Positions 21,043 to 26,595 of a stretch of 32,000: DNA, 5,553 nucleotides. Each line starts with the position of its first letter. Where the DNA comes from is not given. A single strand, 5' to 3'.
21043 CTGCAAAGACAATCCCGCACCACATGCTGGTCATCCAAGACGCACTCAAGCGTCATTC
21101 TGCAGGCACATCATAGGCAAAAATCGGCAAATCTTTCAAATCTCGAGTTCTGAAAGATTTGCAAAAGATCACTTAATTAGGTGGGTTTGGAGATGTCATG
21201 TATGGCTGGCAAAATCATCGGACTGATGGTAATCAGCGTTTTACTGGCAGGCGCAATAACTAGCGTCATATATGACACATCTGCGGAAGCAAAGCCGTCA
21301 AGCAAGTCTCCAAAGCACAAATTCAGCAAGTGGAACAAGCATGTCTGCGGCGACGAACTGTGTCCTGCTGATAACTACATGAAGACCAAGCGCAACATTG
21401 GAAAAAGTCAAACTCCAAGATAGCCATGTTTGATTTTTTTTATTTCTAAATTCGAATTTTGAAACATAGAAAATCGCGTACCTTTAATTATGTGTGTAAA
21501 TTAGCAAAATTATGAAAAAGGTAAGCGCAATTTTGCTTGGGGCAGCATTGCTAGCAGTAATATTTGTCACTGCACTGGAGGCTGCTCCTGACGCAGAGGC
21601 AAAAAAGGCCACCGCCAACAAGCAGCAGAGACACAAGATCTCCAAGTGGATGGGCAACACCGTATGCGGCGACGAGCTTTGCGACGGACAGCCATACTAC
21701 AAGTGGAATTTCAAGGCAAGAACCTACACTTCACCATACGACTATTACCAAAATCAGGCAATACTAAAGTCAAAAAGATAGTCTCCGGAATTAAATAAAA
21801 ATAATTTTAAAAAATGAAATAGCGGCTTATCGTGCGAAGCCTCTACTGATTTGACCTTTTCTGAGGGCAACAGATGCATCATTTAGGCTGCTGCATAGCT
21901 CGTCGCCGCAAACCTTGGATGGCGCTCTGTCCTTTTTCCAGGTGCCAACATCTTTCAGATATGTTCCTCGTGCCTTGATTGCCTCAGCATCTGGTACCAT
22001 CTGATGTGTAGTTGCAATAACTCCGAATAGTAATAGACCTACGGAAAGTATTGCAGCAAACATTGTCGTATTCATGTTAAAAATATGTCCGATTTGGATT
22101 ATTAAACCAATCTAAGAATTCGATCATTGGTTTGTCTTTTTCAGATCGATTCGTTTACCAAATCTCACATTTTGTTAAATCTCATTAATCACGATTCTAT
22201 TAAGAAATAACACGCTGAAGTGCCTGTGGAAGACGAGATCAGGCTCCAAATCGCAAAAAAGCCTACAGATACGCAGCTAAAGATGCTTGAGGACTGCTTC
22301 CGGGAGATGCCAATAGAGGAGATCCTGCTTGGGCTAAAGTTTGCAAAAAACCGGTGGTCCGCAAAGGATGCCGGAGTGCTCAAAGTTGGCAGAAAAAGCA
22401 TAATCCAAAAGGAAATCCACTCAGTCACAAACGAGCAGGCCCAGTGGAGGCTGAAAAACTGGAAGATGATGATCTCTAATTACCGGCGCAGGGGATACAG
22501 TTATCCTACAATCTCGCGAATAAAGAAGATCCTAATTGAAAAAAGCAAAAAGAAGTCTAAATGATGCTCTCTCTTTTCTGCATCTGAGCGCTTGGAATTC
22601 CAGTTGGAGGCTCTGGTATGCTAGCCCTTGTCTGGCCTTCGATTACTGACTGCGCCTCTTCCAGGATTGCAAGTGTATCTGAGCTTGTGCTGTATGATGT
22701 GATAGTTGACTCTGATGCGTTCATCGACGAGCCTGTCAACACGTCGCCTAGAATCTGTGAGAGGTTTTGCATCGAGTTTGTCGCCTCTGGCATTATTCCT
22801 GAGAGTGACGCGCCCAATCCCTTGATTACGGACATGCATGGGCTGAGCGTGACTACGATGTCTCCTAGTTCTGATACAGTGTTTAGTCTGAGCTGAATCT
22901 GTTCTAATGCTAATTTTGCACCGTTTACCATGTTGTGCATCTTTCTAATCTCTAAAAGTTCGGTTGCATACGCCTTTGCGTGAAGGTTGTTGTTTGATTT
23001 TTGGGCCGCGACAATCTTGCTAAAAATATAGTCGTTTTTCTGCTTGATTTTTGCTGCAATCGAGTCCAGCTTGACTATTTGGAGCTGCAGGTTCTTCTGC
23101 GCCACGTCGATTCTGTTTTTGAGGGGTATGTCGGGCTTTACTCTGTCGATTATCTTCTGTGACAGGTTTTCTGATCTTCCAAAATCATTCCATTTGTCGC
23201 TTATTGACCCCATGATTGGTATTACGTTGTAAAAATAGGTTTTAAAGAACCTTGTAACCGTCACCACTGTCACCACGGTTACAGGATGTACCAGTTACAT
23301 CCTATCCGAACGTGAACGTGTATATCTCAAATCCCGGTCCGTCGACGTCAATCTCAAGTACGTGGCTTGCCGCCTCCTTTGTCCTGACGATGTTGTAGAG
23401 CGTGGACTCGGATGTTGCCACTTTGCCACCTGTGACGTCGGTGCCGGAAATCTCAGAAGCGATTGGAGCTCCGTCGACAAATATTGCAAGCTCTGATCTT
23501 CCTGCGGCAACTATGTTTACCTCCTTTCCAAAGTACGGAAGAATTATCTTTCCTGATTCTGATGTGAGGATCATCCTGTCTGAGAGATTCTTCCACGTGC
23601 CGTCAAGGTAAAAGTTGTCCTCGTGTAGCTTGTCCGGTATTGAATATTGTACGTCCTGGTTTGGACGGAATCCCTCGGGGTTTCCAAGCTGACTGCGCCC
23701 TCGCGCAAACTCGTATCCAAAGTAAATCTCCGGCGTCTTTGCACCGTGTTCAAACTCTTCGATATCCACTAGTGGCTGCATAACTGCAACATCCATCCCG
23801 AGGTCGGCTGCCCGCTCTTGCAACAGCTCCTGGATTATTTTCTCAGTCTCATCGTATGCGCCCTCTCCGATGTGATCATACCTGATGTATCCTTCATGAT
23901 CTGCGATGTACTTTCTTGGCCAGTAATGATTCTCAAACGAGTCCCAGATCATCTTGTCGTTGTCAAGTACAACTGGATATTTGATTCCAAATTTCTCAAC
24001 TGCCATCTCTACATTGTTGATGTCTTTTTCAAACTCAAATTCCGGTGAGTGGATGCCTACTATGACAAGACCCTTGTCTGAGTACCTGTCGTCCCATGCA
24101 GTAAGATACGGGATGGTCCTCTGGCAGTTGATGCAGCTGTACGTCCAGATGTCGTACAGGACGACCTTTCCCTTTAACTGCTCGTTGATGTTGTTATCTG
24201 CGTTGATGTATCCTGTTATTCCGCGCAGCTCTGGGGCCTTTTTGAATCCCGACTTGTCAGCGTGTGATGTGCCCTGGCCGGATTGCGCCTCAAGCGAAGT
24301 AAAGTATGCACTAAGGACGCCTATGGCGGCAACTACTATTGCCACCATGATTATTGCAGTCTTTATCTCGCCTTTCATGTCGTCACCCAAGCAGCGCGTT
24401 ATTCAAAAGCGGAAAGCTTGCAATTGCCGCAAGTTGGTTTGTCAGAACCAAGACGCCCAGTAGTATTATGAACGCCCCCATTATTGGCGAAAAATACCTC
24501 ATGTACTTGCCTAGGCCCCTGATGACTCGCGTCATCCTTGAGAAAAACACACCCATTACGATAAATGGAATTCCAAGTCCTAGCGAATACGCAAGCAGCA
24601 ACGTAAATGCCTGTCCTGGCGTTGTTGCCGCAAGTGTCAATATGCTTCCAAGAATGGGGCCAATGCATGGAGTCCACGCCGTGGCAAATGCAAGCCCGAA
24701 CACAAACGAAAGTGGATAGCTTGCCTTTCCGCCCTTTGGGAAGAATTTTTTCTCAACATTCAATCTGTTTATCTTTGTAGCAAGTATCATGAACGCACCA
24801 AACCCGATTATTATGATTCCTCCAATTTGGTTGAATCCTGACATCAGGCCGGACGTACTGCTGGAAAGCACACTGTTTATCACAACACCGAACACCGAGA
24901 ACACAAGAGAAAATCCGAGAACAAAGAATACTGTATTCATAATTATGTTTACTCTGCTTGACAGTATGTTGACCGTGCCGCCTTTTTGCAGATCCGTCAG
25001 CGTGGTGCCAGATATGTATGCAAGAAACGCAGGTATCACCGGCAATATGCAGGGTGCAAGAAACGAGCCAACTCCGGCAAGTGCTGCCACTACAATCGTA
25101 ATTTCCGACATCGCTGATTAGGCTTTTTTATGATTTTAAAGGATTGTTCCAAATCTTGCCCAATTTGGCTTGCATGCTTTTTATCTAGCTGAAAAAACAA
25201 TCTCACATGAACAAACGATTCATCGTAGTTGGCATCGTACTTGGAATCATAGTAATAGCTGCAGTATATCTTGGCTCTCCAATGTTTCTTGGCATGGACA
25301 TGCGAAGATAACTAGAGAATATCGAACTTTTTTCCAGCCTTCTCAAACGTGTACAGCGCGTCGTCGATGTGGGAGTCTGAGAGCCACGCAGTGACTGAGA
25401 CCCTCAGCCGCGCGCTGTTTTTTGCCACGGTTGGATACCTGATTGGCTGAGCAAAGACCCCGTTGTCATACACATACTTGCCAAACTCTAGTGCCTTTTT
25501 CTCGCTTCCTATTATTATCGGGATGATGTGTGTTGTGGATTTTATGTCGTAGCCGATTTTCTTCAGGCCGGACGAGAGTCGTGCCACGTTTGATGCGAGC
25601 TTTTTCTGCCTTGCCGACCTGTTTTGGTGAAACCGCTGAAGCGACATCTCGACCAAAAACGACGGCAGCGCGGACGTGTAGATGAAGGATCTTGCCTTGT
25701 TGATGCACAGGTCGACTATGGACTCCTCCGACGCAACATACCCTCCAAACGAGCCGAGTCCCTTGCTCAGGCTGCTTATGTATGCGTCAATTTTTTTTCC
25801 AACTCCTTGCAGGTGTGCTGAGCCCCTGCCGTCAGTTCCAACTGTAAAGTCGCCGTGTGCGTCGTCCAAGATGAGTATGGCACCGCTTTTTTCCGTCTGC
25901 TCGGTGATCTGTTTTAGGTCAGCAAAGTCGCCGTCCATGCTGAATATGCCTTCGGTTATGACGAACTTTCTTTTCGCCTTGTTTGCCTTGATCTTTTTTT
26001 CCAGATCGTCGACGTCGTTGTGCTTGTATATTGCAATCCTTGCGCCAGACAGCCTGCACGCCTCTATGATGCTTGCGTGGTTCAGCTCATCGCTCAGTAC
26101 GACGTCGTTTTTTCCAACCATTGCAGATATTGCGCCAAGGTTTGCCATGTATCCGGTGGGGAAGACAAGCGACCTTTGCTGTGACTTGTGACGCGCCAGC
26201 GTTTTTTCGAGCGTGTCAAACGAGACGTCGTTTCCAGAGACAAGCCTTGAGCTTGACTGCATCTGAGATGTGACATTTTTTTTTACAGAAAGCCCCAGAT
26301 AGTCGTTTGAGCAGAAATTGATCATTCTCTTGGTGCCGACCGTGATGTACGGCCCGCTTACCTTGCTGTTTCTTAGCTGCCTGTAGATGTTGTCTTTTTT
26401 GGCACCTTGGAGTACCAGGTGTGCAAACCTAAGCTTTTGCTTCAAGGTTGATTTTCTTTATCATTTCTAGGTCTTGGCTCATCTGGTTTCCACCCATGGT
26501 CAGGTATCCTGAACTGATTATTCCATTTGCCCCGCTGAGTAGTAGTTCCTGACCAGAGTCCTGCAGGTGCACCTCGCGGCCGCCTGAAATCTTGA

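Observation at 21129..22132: Trio of paralogous small secreted proteins with an invariant VCGDELC (CX4C) motif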

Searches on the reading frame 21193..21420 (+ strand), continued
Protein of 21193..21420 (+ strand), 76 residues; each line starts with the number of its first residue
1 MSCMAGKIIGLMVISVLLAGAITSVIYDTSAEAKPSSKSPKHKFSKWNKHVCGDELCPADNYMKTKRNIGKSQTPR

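Call 53: list_cluster_members(proteins=[P0127, P0141, P0184, P0195, P0133, P0176, P0179, P0139, P0089, P0171])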
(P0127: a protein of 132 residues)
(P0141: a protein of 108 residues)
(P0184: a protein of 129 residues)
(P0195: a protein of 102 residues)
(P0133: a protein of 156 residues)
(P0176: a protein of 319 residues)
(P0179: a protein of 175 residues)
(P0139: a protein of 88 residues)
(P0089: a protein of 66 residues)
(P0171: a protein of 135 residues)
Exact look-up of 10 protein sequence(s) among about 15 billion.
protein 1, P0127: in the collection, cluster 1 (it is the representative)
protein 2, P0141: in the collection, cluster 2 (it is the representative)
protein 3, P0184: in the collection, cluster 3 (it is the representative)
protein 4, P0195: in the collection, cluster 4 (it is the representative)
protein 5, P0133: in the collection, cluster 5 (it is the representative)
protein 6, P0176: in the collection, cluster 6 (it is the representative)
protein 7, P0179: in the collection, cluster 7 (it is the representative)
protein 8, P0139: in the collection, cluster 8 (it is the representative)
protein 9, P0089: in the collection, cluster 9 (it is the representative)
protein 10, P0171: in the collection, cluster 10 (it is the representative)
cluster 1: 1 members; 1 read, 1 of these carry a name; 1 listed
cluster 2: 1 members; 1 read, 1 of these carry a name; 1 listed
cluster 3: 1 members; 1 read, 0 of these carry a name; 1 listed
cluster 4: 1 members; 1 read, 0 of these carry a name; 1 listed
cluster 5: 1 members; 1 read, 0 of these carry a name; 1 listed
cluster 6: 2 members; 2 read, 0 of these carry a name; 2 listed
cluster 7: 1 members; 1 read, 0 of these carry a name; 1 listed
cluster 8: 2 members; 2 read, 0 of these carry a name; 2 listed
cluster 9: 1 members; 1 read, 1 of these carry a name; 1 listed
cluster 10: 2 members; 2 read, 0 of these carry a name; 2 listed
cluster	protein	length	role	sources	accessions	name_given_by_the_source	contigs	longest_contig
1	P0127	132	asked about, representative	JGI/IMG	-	hypothetical protein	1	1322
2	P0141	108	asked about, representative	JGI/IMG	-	hypothetical protein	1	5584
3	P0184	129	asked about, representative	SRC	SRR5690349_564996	-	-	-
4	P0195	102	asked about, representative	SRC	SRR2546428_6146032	-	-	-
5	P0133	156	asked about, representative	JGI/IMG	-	-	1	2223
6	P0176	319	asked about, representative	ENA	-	-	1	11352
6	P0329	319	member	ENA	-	-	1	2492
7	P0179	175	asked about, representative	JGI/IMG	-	-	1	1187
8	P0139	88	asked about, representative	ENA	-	-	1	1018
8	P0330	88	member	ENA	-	-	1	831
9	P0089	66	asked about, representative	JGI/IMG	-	hypothetical protein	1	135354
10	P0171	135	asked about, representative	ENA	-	-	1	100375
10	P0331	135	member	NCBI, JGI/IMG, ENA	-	-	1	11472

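Call 55: search_solved_structures(query=A2, max_evalue=10)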
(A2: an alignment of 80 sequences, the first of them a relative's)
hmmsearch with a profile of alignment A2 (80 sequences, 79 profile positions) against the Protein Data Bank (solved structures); distinct sequences matched with E-value up to 10: 0.

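Call 63: predict_structure(alignment_id=A4)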
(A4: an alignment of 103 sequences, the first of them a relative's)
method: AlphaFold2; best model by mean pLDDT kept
length: 89 residues; sequences in the alignment: 103
mean_pLDDT: 66.1   pTM: 0.25
mean pLDDT of the five models: 66.1, 65.9, 65.1, 64.1, 63.7
residues with pLDDT >= 90: 0; 70-90: 30; 50-70: 56; < 50: 3
segments of 3 or more residues with pLDDT < 50: none
pLDDT, mean of each block of 10 residues (from residue 1): 74 85 62 56 62 77 60 62 57
secondary structure, 60 per line:
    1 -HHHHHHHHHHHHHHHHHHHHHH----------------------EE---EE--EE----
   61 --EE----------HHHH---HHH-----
elements in order: H2-23 H75-78

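Call 68: fold_search(model_id=the predicted structure, library=pdb)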
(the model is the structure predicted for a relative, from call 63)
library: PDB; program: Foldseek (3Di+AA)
matches with E <= 10: 0; with E <= 0.001: 0
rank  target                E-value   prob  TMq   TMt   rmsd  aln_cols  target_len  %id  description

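Call 80: find_encoding_contigs(protein=P0074, flank=5000, max_places=2)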
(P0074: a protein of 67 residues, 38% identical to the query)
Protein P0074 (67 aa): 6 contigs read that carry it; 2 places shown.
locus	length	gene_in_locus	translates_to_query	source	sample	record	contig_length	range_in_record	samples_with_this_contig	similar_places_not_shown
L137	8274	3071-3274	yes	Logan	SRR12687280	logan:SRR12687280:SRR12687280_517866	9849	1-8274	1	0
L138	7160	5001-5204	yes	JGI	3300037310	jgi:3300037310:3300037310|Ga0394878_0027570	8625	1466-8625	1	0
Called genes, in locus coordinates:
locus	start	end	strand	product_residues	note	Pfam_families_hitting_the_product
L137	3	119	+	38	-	?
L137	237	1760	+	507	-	PF01734:Patatin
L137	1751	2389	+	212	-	-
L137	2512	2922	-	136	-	-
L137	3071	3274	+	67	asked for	-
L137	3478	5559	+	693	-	PF00884:Sulfatase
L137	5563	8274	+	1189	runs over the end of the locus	PF25152:CD59 (faint)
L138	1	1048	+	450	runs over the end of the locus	PF07732:Cu-oxidase_3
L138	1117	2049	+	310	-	PF00389:2-Hacid_dh, PF02826:2-Hacid_dh_C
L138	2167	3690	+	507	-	PF01734:Patatin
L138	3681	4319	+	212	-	-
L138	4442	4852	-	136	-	-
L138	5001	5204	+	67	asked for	-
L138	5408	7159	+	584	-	?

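Call 81: find_encoding_contigs(protein=P0055, flank=5000, max_places=2)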
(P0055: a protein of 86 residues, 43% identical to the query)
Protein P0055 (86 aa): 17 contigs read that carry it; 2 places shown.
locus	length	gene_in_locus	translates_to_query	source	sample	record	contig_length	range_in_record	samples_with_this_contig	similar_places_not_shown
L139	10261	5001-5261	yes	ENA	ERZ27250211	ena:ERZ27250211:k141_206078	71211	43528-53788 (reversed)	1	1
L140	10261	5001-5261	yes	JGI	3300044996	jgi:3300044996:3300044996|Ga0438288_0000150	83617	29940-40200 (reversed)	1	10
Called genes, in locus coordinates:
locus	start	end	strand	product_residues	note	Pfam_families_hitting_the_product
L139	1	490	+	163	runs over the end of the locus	PF16906:Ribosomal_L26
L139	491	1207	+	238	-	PF08071:RS4NT, PF00900:Ribosomal_S4e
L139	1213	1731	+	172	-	PF00281:Ribosomal_L5, PF00673:Ribosomal_L5_C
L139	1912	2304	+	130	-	PF00410:Ribosomal_S8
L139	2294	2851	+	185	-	PF00347:Ribosomal_L6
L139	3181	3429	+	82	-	-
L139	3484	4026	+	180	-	-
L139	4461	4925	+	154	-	PF00293:NUDIX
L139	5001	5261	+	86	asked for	-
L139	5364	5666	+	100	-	-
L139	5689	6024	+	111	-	-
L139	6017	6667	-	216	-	-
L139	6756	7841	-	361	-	PF00578:AhpC-TSA, PF08534:Redoxin, PF13905:Thioredoxin_8 (weak), PF17991:Thioredoxin_10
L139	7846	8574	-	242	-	PF02683:DsbD_TM, PF13386:DsbD_2 (weak)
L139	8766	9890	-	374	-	PF00155:Aminotran_1_2, PF01212:Beta_elim_lyase (weak)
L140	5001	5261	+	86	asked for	-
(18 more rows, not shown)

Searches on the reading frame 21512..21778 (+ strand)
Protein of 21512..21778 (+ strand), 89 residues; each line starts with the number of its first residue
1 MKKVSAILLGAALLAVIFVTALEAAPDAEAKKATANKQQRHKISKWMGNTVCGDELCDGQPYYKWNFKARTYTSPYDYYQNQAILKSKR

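Call 5: search_protein_families(library=pfam, proteins=[window:21512-21778:+], max_evalue=10)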
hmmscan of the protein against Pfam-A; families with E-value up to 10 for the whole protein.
seq(89 aa): 2 families
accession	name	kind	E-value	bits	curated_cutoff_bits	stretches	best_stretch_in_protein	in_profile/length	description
PF19721.4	DUF6215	-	0.012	15.6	27.1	1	3-58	10-64/135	Family of unknown function (DUF6215)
PF07172.16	GRP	-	0.07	14.2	30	1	1-43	1-43/90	Glycine rich protein family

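Call 6: search_protein_families(library=ncbifam, proteins=[window:21512-21778:+], max_evalue=10)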
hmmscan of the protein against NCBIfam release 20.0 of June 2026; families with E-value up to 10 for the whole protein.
seq(89 aa): 2 families
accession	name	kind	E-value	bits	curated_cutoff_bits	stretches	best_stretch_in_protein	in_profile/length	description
TIGR04429.1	Phr_nterm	subfamily_domain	0.0064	16.9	25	1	1-17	1-17/28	Phr family secreted Rap phosphatase inhibitor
NF050125.1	ChrA_rel_RiPP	equivalog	0.12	13.1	40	1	3-42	2-45/56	chryseobasin-related MNIO class RiPP peptide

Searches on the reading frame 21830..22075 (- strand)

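Call 5: search_protein_families(library=pfam, proteins=[window:21830-22075:-], max_evalue=10)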
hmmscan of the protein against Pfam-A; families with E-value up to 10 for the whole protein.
seq(82 aa): 1 family
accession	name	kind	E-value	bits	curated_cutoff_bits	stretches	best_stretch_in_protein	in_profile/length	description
PF19721.4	DUF6215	-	0.011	15.8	27.1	1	5-67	10-69/135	Family of unknown function (DUF6215)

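Call 6: search_protein_families(library=ncbifam, proteins=[window:21830-22075:-], max_evalue=10)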
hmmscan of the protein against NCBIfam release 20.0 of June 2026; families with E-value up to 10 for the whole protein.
seq(82 aa): 1 family
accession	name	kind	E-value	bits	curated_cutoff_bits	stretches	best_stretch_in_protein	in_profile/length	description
NF009598.0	PRK13040.1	equivalog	0.13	11.8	423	1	4-39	5-40/231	superantigen-like protein SSL6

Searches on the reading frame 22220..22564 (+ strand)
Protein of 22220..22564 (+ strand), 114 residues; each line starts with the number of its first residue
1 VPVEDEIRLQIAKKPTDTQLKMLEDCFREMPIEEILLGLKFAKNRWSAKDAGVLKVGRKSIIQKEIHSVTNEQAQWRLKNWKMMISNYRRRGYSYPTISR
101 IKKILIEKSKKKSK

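Call 11: search_protein_families(library=pfam, proteins=[window:22220-22564:+], max_evalue=0.001)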
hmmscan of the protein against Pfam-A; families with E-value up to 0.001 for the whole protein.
window:22220-22564:+ (114 aa): 0 families

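Call 67: search_protein_families(library=pfam, proteins=[window:22220-22564:+], max_evalue=1)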
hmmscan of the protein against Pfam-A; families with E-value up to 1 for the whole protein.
window:22220-22564:+ (114 aa): 1 family
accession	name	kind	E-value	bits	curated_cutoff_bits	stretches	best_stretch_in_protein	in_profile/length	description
PF08889.16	WbqC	-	0.074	13.3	21.3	1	59-110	55-107/218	WbqC-like protein family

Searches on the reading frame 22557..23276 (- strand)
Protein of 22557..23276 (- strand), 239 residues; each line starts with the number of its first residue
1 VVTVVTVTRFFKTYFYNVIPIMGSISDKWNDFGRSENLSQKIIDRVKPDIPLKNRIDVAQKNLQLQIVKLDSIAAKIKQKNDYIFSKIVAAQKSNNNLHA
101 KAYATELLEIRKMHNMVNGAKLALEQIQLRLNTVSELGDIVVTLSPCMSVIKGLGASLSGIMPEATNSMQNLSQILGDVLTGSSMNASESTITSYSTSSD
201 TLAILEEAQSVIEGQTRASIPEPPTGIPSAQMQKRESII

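Call 11: search_protein_families(library=pfam, proteins=[window:22557-23276:-], max_evalue=0.001)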
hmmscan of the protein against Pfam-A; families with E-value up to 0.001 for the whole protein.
window:22557-23276:- (239 aa): 0 families

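Call 67: search_protein_families(library=pfam, proteins=[window:22557-23276:-], max_evalue=1)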
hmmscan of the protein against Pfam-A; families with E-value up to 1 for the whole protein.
window:22557-23276:- (239 aa): 3 families
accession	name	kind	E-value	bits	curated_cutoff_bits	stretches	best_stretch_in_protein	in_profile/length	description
PF01273.31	LBP_BPI_CETP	-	0.03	14.5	28.8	1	62-178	47-147/168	LBP / BPI / CETP family, N-terminal domain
PF11973.14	NQRA_SLBB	-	0.12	13.3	27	1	154-185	19-49/51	NQRA C-terminal domain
PF03357.26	Snf7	-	0.92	9.6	27.3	0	60-141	3-84/171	Snf7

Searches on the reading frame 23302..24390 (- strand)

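Call 11: search_protein_families(library=pfam, proteins=[window:23302-24390:-], max_evalue=0.001)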
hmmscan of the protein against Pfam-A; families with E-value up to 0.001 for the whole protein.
window:23302-24390:- (362 aa): 4 families
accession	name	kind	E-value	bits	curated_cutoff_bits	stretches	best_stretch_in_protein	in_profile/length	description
PF17991.7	Thioredoxin_10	-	1.8e-30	106.8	27.1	1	219-362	1-142/142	Thioredoxin like C-terminal domain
PF08534.16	Redoxin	-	9.8e-09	35.6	26.6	1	69-178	24-137/148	Redoxin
PF00578.27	AhpC-TSA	-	1.9e-07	31.5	26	1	70-171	21-123/124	AhpC/TSA family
PF13905.12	Thioredoxin_8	-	2e-06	28.5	27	1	74-168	1-93/94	Thioredoxin-like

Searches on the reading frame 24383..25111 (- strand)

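Call 11: search_protein_families(library=pfam, proteins=[window:24383-25111:-], max_evalue=0.001)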
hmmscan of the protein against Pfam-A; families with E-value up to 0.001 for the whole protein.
window:24383-25111:- (242 aa): 1 family
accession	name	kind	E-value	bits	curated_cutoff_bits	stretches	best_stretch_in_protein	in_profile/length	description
PF02683.22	DsbD_TM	-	6.3e-08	32.6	27.1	1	6-223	5-215/219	Cytochrome C biogenesis protein transmembrane domain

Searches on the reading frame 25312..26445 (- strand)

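Call 11: search_protein_families(library=pfam, proteins=[window:25312-26445:-], max_evalue=0.001)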
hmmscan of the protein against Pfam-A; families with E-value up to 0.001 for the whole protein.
window:25312-26445:- (377 aa): 4 families
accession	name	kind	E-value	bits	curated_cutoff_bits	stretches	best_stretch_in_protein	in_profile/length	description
PF00155.27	Aminotran_1_2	-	8.2e-51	173.7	19.7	1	40-364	2-358/361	Aminotransferase class I and II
PF01053.26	Cys_Met_Meta_PP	-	7.1e-06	25.3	27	1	77-196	55-175/381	Cys/Met metabolism PLP-dependent enzyme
PF01212.27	Beta_elim_lyase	-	0.00028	20.8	27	1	69-247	27-215/288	Beta-eliminating lyase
PF01276.26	OKR_DC_1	-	0.00029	20.1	27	0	101-201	94-210/417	Orn/Lys/Arg decarboxylase, major domain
